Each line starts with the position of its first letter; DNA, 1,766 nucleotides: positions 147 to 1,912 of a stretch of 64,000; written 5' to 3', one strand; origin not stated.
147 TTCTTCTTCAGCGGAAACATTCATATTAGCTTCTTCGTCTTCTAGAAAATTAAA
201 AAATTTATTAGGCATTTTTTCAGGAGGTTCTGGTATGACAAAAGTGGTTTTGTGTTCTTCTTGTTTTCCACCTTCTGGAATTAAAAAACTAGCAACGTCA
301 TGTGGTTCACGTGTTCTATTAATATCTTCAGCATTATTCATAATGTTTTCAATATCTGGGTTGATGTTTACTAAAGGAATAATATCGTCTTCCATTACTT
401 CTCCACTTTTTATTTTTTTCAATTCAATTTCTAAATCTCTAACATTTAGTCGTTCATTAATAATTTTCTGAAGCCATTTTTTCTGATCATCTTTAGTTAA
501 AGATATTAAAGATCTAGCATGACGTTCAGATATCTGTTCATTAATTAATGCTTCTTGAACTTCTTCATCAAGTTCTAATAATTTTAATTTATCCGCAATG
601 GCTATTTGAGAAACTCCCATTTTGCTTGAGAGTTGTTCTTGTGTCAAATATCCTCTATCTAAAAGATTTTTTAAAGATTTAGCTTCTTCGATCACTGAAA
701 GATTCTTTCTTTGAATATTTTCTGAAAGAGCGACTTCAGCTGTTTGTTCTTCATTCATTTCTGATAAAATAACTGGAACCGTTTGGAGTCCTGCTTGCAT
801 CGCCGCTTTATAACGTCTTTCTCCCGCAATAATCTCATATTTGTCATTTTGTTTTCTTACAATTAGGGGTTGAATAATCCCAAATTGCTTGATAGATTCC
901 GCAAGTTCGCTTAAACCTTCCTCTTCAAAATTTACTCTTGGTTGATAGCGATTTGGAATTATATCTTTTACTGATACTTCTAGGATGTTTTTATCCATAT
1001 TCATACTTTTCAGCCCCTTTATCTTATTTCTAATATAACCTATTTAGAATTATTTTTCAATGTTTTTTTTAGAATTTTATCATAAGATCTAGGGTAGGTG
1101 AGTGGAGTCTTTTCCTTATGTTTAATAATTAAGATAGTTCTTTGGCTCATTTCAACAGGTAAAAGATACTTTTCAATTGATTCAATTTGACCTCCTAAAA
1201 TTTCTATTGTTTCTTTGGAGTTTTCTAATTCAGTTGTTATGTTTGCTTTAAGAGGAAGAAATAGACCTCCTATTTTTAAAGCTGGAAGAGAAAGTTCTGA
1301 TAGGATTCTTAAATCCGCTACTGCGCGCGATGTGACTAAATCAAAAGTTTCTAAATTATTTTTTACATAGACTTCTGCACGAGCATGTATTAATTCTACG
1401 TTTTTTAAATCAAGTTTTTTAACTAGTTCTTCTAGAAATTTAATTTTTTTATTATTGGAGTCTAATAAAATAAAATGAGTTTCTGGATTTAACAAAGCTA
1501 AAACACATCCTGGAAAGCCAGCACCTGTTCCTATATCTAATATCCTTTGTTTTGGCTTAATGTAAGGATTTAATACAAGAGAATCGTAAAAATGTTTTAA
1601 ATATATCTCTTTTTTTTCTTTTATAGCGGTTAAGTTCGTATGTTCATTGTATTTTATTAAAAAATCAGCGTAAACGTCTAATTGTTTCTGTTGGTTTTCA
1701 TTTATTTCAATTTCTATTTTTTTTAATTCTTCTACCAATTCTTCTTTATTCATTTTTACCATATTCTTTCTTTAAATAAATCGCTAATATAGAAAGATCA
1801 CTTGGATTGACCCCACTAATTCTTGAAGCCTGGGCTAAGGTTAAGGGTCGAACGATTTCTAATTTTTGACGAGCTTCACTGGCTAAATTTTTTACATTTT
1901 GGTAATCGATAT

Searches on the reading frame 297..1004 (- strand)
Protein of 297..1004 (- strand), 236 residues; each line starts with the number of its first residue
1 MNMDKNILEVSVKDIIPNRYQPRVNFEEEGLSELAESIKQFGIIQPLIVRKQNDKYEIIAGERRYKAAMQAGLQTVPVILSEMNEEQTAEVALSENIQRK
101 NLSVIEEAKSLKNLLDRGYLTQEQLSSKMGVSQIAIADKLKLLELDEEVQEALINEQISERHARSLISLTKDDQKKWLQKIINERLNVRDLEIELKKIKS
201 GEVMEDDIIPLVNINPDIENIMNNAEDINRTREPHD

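Call 19: search_solved_structures(query=window:297-1004:-, show_alignments=5, max_evalue=0.00001)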
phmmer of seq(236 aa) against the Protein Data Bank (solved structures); distinct sequences matched with E-value up to 0.00001: 13.
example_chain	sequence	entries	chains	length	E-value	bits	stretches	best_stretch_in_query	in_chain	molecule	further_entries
7ng0_A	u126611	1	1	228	1.2e-50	175.6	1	7-202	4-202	Nucleoid occlusion protein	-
7nfu_A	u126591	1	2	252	2.1e-50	174.8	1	7-202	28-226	Nucleoid occlusion protein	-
6sdk_A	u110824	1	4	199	7.8e-47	163.1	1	7-197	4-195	Stage 0 sporulation protein J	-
1vz0_A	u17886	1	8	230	7e-45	156.8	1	8-193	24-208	Chromosome-partitioning protein Spo0J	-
7ol9_A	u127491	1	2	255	2.2e-44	155.2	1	5-197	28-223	Nucleoid occlusion protein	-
7bnk_A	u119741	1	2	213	1.1e-40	143.1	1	7-199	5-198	ParB family protein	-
4umk_A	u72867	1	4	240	2.2e-40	142.1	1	6-193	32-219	PROBABLE CHROMOSOME-PARTITIONING PROTEIN PARB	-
7o0n_A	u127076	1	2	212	6.4e-40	140.5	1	7-199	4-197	ParB family protein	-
7bnr_A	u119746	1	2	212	6.6e-40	140.5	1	7-199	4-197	ParB family protein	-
6t1f_A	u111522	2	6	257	1e-34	123.5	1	14-197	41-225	Chromosome-partitioning protein ParB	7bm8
6y93_A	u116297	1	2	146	8.4e-21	78.1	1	87-197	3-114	Nucleoid occlusion protein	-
6s6h_A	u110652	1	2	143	7.3e-13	52.2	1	89-197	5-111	Chromosome-partitioning protein ParB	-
8qa8_A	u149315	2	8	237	2.5e-09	40.6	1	19-158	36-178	Transcriptional repressor protein KorB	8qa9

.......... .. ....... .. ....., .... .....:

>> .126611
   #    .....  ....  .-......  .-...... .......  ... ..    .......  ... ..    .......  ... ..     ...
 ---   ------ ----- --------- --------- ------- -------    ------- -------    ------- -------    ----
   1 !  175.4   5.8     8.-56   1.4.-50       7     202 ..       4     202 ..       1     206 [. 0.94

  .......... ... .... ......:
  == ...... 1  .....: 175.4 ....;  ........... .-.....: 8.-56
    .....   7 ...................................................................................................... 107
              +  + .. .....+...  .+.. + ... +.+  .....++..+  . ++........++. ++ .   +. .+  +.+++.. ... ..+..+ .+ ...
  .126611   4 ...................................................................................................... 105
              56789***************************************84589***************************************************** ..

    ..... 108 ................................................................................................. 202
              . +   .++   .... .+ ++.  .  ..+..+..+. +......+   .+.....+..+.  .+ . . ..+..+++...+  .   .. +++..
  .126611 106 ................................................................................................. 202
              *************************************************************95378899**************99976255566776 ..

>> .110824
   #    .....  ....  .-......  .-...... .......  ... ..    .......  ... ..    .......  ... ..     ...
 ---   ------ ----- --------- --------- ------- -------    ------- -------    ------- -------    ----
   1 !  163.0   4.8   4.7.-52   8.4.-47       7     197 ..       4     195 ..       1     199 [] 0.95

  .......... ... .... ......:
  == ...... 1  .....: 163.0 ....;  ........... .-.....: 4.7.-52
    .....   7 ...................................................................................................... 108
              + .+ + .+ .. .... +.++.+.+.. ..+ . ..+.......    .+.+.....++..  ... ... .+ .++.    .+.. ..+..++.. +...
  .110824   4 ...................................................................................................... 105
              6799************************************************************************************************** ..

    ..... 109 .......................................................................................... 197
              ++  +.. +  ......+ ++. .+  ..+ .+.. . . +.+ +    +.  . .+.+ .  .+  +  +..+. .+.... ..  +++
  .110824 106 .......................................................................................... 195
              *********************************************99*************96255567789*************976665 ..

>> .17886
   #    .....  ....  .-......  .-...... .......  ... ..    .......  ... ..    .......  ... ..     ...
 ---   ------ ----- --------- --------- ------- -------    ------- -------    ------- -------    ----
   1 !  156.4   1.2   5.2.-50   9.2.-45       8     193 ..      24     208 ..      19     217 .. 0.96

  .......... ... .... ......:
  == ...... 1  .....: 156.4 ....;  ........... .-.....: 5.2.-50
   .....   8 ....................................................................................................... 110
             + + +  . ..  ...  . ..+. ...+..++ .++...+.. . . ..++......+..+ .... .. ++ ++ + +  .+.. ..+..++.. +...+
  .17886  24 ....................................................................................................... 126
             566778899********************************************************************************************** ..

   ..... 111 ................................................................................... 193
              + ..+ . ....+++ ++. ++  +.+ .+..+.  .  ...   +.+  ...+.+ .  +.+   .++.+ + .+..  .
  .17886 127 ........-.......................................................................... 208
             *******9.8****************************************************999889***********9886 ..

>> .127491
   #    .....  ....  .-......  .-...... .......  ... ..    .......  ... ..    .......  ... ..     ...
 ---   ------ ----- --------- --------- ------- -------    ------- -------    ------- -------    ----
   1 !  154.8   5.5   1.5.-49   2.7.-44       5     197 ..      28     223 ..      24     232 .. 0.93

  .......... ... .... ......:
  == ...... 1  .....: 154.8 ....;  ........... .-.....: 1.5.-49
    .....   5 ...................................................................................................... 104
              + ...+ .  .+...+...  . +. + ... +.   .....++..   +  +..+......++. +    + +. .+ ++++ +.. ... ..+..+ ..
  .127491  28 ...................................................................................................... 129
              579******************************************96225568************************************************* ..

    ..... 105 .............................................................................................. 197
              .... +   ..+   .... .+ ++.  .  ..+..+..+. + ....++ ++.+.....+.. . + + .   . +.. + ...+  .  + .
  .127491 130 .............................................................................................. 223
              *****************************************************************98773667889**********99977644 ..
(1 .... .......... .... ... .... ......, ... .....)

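Call 45: find_homologous_proteins(query=window:396-1004:-, max_evalue=1e-20)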
Query seq(203 aa) (203 aa): 6763 proteins with E <= 1e-20 among 7355 candidates; the best 120 are listed.
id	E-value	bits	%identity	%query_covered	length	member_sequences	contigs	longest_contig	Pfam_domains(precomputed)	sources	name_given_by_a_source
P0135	1.0e-99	350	98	88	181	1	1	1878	PF17762.9,PF02195.27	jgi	jgi:ParB family chromosome partitioning protein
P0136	3.6e-99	348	88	95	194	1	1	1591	PF17762.9,PF02195.27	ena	-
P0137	1.2e-90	320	97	82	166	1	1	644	PF17762.9,PF02195.27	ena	-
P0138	1.1e-83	298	71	100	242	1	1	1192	PF17762.9,PF02195.27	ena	-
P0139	5.2e-82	292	69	100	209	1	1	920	PF17762.9,PF02195.27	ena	-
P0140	9.5e-82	291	72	98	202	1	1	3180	PF17762.9,PF02195.27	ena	-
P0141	1.2e-78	281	69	97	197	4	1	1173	PF17762.9,PF02195.27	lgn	-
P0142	1.0e-77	278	68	97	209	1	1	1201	PF20432.5,PF01381.29,PF17762.9,PF02195.27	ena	-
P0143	2.3e-77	277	67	97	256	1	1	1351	PF20432.5,PF01381.29,PF17762.9,PF02195.27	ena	-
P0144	2.6e-77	277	66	99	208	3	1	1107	PF17762.9,PF02195.27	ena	-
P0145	2.7e-77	277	68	97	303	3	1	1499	PF17762.9,PF02195.27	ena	-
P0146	4.1e-77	276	65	100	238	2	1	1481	PF17762.9,PF02195.27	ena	-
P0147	2.8e-76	273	65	98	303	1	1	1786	PF17762.9,PF02195.27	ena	-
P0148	4.3e-76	273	66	97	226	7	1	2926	PF17762.9,PF02195.27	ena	-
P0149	4.5e-76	273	66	97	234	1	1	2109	PF17762.9,PF02195.27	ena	-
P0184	6.6e-71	256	62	100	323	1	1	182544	PF01381.29,PF17762.9,PF02195.27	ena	-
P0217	7.9e-69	249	64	95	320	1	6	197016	PF17762.9,PF02195.27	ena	-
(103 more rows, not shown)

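Call 47: find_encoding_contigs(protein=P0217, flank=10000, max_places=1)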
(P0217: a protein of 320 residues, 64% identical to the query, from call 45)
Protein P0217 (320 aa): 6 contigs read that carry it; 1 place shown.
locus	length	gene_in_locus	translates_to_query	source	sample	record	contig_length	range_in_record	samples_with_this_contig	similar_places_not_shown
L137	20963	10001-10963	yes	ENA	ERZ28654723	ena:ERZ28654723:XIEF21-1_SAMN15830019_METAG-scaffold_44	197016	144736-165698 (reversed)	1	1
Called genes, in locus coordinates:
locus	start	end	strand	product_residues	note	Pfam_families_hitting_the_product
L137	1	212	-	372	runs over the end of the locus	PF00712:DNA_pol3_beta, PF02767:DNA_pol3_beta_2, PF02768:DNA_pol3_beta_3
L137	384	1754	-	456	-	PF11638:DnaA_N, PF13173:AAA_14 (faint), PF00308:Bac_DnaA, PF01695:IstB_IS21, PF00004:AAA (weak), PF08299:Bac_DnaA_C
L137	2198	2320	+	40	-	PF00468:Ribosomal_L34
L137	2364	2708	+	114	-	PF00825:Ribonuclease_P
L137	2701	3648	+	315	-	PF02096:60KD_IMP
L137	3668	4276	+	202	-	PF14804:Jag_N (weak), PF07650:KH_2 (weak), PF13083:KH_KhpA-B, PF01424:R3H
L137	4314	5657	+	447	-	PF10396:TrmE_N, PF12631:MnmE_helical, PF00009:GTP_EFTU (faint), PF01926:MMR_HSR1, PF02421:FeoB_N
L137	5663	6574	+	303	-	PF01210:NAD_Gly3P_dh_N, PF02558:ApbA (weak), PF03807:F420_oxidored, PF07479:NAD_Gly3P_dh_C, PF20618:GPD_NAD_C_bact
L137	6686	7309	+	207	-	-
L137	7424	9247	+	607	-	PF00890:FAD_binding_2 (faint), PF01134:GIDA, PF21680:GIDA_C_1st, PF13932:SAM_GIDA_C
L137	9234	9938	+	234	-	PF02527:GidB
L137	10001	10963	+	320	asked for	PF02195:ParB_N, PF17762:HTH_ParB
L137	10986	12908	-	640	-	PF00912:Transgly, PF00905:Transpeptidase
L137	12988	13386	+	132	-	-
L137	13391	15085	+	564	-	PF03485:Arg_tRNA_synt_N, PF00750:tRNA-synt_1d, PF05746:DALR_1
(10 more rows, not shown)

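Call 48: find_encoding_contigs(protein=P0184, flank=10000, max_places=1)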
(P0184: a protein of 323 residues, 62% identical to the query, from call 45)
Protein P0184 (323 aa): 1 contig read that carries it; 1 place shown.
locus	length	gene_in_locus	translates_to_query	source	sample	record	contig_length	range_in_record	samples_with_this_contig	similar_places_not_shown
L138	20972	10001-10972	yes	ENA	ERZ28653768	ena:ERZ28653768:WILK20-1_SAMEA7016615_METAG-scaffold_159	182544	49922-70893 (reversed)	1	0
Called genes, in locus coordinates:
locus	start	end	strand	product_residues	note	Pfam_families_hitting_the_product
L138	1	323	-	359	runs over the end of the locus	PF02463:SMC_N, PF13175:AAA_15, PF13476:AAA_23, PF13555:AAA_29 (faint), PF13304:AAA_21 (weak)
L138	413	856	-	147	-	PF06338:ComK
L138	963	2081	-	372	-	PF00712:DNA_pol3_beta, PF02767:DNA_pol3_beta_2, PF02768:DNA_pol3_beta_3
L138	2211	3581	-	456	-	PF11638:DnaA_N, PF00308:Bac_DnaA, PF01637:ATPase_2 (weak), PF01695:IstB_IS21 (faint), PF00004:AAA (faint), PF13173:AAA_14 (weak), PF08299:Bac_DnaA_C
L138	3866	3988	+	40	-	PF00468:Ribosomal_L34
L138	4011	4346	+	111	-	PF00825:Ribonuclease_P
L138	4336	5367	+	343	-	PF02096:60KD_IMP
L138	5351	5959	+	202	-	PF13083:KH_KhpA-B, PF01424:R3H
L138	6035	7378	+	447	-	PF10396:TrmE_N, PF12631:MnmE_helical, PF01926:MMR_HSR1, PF02421:FeoB_N, PF04548:AIG1 (weak)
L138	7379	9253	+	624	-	PF01134:GIDA, PF07992:Pyr_redox_2 (faint), PF21680:GIDA_C_1st, PF13932:SAM_GIDA_C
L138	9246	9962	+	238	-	PF02527:GidB, PF13847:Methyltransf_31 (weak)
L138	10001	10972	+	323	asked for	PF02195:ParB_N, PF17762:HTH_ParB, PF01381:HTH_3 (weak)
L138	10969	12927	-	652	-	PF00912:Transgly, PF00905:Transpeptidase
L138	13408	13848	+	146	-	-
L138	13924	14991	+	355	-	PF03462:PCRF, PF00472:RF-1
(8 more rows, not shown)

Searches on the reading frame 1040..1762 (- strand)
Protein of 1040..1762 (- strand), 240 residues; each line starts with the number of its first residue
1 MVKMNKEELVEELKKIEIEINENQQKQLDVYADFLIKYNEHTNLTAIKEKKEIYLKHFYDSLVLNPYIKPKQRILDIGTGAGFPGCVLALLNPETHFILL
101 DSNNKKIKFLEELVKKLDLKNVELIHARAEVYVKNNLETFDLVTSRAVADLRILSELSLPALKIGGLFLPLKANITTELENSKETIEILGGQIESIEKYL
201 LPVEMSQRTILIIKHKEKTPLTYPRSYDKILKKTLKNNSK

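Call 13: search_protein_families(library=pfam, proteins=[window:1040-1762:-], max_evalue=0.01)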
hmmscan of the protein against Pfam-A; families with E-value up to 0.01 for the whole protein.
window:1040-1762:- (240 aa): 10 families
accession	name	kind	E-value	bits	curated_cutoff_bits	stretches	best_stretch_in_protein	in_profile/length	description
PF02527.21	GidB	-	1.5e-50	171.6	27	1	24-198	1-175/184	rRNA small subunit methyltransferase G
PF13847.12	Methyltransf_31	-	1.1e-12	48.3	27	1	69-151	2-86/145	Methyltransferase domain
PF05175.20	MTS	-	2.7e-06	27.6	23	1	70-143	31-102/170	Methyltransferase small domain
PF13649.12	Methyltransf_25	-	5.6e-06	27.4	27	1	74-147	1-72/97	Methyltransferase domain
PF08242.18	Methyltransf_12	-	0.00013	23.1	30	1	75-148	1-74/98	Methyltransferase domain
PF02390.23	Methyltransf_4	-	0.00019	21.4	24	1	73-138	4-69/173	Putative methyltransferase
PF01135.25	PCMT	-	0.00045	20.5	20.3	1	65-127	70-131/210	Protein-L-isoaspartate(D-aspartate) O-methyltransferase (PCMT)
PF01209.24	Ubie_methyltran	-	0.0012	18.6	20.1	1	29-202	11-175/233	ubiE/COQ5 methyltransferase family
PF08241.18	Methyltransf_11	-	0.0015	19.6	21.2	1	75-149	1-70/95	Methyltransferase domain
PF03848.20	TehB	-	0.006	16.5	20.4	0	68-147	29-103/193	Tellurite resistance protein TehB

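Call 14: find_encoding_contigs(protein=window:1040-1762:-, flank=10000, max_places=6)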
Protein window:1040-1762:- (240 aa): 23 contigs read that carry it; 4 places shown.
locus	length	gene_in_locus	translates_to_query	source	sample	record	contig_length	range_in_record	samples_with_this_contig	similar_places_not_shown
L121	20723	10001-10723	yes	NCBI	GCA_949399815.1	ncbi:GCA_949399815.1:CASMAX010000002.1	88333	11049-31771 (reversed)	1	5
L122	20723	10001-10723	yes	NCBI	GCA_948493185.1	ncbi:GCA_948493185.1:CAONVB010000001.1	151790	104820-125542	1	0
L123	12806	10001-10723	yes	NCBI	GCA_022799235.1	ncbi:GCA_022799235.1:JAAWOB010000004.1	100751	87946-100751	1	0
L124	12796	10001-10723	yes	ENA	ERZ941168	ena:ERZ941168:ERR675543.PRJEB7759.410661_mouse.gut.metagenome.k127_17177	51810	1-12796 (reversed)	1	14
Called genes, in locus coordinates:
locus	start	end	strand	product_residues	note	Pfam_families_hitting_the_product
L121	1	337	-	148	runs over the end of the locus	PF06338:ComK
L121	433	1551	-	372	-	PF00712:DNA_pol3_beta, PF02767:DNA_pol3_beta_2, PF02768:DNA_pol3_beta_3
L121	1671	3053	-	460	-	PF11638:DnaA_N, PF01695:IstB_IS21 (weak), PF00308:Bac_DnaA, PF01637:ATPase_2 (faint), PF00004:AAA (weak), PF08299:Bac_DnaA_C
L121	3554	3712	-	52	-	-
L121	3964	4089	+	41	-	PF00468:Ribosomal_L34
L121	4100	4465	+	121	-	PF00825:Ribonuclease_P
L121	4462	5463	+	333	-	PF02096:60KD_IMP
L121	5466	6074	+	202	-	PF13083:KH_KhpA-B, PF07650:KH_2 (weak), PF01424:R3H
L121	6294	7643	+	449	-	PF10396:TrmE_N, PF00350:Dynamin_N (faint), PF12631:MnmE_helical, PF01926:MMR_HSR1, PF02421:FeoB_N, PF04548:AIG1 (weak)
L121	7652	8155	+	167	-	PF00583:Acetyltransf_1, PF13673:Acetyltransf_10, PF13508:Acetyltransf_7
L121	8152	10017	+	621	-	PF01134:GIDA, PF21680:GIDA_C_1st, PF13932:SAM_GIDA_C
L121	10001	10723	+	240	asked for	PF02527:GidB, PF05175:MTS (weak), PF13847:Methyltransf_31, PF13649:Methyltransf_25 (weak)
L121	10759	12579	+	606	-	PF02195:ParB_N, PF17762:HTH_ParB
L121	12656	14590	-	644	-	PF00912:Transgly, PF00905:Transpeptidase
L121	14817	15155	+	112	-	-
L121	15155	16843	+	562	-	PF03485:Arg_tRNA_synt_N, PF00750:tRNA-synt_1d, PF05746:DALR_1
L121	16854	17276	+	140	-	-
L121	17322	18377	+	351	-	PF03462:PCRF, PF00472:RF-1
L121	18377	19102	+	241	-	PF05971:Methyltransf_10 (faint), PF13489:Methyltransf_23 (faint), PF05175:MTS, PF06325:PrmA, PF13847:Methyltransf_31, PF08241:Methyltransf_11 (weak), PF08242:Methyltransf_12 (weak), PF13649:Methyltransf_25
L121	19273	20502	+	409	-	PF00535:Glycos_transf_2, PF13641:Glyco_tranf_2_3, PF13632:Glyco_trans_2_3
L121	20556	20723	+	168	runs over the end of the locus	PF09551:Spore_II_R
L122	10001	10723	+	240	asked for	PF02527:GidB, PF05175:MTS (weak), PF13847:Methyltransf_31, PF13649:Methyltransf_25 (weak)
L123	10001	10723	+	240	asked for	PF02527:GidB, PF05175:MTS (weak), PF13847:Methyltransf_31, PF13649:Methyltransf_25 (weak)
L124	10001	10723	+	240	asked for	PF02527:GidB, PF05175:MTS (weak), PF13847:Methyltransf_31, PF13649:Methyltransf_25 (weak)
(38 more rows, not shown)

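Call 38: search_protein_families(library=ncbifam, proteins=[L121:10759-12579:+], max_evalue=0.001)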
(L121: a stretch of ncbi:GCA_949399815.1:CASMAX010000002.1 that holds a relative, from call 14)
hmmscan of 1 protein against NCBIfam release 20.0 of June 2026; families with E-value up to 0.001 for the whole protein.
L121:10759-12579:+ (606 aa): 6 families
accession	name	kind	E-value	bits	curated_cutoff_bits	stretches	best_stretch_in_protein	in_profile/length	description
TIGR04285.1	nucleoid_noc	exception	1.1e-78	264.1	315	2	7-201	2-198/255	nucleoid occlusion protein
TIGR00180.1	parB_part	domain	2.1e-51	174.4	58.45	1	4-182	2-185/186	ParB/RepB/Spo0J family partition protein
TIGR03734.1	PRTRC_parB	hypoth_equivalog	4.4e-36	124.5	278.6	1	20-198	6-189/555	PRTRC system ParB family protein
NF010406.0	PRK13832.1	subfamily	7.7e-16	57.7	640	1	30-177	28-178/578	plasmid partitioning protein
TIGR03454.1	partition_RepB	equivalog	9.3e-16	58.1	201.5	1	5-138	62-196/325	plasmid partitioning protein RepB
NF010440.0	PRK13866.1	equivalog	1.8e-06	27.3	522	1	31-119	90-180/336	plasmid partitioning protein RepB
